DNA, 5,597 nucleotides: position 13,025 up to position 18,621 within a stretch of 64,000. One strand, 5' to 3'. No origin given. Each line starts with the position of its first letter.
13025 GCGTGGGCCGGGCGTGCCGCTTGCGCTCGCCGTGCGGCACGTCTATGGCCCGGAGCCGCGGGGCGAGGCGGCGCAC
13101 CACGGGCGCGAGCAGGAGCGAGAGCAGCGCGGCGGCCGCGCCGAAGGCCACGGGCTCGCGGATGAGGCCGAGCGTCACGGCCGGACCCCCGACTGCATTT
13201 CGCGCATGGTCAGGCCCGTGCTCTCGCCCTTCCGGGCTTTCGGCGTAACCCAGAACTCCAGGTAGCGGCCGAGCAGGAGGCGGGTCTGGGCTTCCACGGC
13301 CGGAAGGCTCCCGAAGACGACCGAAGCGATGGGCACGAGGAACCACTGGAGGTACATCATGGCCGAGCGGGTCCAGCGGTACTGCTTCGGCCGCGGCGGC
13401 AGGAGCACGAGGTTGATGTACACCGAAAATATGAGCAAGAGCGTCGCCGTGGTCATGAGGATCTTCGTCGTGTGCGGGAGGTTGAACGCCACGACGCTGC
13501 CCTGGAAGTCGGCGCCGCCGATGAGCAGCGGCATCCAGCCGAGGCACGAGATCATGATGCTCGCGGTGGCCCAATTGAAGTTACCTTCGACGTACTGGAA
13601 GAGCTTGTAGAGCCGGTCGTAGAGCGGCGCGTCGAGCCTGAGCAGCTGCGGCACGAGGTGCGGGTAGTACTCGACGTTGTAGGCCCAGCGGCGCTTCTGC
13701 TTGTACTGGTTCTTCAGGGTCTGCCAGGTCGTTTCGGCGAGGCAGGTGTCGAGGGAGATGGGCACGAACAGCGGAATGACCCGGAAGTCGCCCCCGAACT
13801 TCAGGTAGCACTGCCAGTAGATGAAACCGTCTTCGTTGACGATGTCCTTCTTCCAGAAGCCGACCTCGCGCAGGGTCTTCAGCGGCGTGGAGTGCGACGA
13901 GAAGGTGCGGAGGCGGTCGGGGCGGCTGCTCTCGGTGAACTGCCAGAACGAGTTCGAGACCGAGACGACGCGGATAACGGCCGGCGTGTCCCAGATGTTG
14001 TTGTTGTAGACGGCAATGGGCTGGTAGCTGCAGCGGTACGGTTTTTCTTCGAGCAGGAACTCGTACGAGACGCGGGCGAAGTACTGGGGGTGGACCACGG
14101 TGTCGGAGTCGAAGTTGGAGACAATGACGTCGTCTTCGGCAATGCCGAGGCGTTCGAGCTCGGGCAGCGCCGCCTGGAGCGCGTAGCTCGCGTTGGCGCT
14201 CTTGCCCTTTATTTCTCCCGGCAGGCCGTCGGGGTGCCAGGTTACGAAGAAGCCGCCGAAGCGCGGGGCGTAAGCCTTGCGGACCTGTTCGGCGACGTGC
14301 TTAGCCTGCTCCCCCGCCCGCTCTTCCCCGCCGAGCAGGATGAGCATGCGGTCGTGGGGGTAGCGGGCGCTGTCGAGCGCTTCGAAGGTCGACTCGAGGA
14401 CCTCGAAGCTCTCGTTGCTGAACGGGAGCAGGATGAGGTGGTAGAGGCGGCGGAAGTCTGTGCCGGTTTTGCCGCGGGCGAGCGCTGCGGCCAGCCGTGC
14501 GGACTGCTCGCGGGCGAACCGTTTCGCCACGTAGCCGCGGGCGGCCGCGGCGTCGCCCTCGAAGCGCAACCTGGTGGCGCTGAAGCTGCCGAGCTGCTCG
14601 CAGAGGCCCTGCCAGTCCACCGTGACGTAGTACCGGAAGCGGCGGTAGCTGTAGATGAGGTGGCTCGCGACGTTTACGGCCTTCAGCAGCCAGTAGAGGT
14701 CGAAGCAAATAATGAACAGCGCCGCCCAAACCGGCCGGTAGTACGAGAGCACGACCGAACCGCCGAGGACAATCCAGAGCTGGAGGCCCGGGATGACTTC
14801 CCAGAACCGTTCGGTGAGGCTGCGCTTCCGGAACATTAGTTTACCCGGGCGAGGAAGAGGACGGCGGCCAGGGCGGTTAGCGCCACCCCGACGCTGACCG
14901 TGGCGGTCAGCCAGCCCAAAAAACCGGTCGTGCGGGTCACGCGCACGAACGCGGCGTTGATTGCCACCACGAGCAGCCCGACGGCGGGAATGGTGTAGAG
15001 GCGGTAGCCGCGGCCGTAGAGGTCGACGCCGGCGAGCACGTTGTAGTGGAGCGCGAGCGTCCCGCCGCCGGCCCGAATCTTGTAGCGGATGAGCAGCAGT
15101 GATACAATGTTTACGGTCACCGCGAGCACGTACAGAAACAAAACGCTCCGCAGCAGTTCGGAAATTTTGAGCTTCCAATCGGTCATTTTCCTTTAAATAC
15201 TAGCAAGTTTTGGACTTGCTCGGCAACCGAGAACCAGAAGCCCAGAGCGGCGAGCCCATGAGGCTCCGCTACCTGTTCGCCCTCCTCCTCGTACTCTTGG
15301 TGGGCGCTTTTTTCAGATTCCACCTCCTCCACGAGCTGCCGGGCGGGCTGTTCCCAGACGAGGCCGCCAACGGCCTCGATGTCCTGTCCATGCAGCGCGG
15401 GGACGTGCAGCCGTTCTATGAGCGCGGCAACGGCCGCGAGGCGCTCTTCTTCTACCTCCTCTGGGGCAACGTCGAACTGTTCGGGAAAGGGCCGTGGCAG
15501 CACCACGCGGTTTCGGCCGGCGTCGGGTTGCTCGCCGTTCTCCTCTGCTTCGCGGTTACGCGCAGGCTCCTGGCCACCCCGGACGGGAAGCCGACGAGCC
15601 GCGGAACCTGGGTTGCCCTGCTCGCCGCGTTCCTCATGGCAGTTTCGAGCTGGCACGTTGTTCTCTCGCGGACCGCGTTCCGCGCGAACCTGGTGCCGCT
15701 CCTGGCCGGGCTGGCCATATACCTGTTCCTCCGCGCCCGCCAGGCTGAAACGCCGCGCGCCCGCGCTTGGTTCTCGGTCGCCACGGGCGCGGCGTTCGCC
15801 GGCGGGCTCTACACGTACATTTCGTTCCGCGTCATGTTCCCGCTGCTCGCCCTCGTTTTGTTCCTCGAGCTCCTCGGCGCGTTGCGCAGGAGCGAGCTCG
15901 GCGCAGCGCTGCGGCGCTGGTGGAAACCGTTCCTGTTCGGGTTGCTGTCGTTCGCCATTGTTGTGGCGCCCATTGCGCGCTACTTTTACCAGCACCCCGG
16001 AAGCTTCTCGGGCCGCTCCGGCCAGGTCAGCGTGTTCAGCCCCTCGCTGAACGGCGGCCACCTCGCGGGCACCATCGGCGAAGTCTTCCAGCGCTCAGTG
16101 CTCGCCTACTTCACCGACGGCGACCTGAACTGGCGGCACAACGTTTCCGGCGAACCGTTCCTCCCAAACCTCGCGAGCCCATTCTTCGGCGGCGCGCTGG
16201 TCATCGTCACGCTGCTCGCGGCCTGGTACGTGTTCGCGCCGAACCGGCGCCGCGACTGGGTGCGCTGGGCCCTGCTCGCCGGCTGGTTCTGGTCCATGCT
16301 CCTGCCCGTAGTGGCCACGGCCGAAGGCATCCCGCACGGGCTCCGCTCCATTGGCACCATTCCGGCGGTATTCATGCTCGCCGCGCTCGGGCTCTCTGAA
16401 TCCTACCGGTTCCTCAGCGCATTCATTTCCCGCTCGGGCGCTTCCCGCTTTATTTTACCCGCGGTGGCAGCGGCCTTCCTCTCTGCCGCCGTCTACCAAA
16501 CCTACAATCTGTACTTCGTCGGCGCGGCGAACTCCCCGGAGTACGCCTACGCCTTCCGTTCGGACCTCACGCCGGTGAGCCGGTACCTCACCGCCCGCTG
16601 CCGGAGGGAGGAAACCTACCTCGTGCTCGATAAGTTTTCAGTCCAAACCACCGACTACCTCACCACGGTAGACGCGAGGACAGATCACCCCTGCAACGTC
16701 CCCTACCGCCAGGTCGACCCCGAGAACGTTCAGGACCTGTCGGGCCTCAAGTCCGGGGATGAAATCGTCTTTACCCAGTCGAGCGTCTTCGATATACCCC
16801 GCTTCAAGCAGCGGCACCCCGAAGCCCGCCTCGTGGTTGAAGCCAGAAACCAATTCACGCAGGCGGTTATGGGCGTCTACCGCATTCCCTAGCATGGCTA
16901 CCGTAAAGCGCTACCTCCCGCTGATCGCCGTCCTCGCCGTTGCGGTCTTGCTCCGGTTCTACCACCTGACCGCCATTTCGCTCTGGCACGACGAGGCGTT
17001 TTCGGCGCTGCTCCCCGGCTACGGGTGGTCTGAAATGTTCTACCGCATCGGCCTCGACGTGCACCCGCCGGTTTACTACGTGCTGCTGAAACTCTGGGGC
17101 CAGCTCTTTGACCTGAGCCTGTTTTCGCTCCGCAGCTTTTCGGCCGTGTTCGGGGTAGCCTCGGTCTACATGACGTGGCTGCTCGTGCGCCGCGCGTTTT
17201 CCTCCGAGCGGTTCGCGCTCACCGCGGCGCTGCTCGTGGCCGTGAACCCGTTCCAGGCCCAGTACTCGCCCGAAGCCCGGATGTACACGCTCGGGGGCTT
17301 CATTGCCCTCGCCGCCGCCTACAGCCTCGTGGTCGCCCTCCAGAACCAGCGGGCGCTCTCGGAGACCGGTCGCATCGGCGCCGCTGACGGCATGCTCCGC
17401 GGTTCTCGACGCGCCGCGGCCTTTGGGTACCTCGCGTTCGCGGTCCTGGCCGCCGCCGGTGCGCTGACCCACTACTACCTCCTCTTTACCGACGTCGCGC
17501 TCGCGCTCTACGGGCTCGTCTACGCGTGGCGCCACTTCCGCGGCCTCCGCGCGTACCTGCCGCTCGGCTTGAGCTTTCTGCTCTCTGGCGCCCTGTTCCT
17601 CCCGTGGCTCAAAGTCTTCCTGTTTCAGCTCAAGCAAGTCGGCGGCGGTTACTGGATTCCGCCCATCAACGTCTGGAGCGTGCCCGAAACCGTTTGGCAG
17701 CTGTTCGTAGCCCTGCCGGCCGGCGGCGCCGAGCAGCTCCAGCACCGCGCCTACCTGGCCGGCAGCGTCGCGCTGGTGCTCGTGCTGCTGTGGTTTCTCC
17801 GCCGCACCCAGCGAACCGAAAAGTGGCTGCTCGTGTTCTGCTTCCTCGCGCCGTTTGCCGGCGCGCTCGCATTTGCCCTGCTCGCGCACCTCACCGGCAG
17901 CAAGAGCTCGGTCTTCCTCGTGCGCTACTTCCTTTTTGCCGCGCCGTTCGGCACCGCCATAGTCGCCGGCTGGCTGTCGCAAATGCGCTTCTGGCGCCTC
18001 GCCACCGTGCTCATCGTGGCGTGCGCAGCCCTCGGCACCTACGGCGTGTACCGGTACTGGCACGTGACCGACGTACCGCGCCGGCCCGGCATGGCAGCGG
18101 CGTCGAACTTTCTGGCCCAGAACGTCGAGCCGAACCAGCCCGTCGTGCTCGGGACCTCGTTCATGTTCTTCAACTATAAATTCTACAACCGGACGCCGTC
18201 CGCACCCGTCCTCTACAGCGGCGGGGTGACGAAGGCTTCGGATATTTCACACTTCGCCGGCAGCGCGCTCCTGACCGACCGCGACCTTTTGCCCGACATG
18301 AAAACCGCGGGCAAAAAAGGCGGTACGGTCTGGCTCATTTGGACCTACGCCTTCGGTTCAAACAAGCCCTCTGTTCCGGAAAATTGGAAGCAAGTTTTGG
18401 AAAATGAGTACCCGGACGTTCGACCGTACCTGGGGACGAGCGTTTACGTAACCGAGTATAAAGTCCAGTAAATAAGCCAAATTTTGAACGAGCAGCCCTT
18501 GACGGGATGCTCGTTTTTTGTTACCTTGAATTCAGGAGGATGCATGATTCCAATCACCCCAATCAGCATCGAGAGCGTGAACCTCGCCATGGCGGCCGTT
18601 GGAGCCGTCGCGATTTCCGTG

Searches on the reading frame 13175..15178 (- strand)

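Call 46: search_protein_families(library=pfam, proteins=[window:13175-15178:-], max_evalue=0.0001)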
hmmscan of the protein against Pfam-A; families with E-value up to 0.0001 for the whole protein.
window:13175-15178:- (667 aa): 1 family
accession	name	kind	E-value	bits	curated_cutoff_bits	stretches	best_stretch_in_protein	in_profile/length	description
PF13632.12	Glyco_trans_2_3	-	3.7e-10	40.4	27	1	357-554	6-165/198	Glycosyl transferase family group 2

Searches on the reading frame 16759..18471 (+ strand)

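Call 46: search_protein_families(library=pfam, proteins=[window:16759-18471:+], max_evalue=0.0001)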
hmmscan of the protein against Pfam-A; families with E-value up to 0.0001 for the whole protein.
window:16759-18471:+ (570 aa): 1 family
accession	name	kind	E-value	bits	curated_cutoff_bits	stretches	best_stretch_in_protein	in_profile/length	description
PF13231.12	PMT_2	-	5.1e-11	43.5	26.1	1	102-198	2-97/160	Dolichyl-phosphate-mannose-protein mannosyltransferase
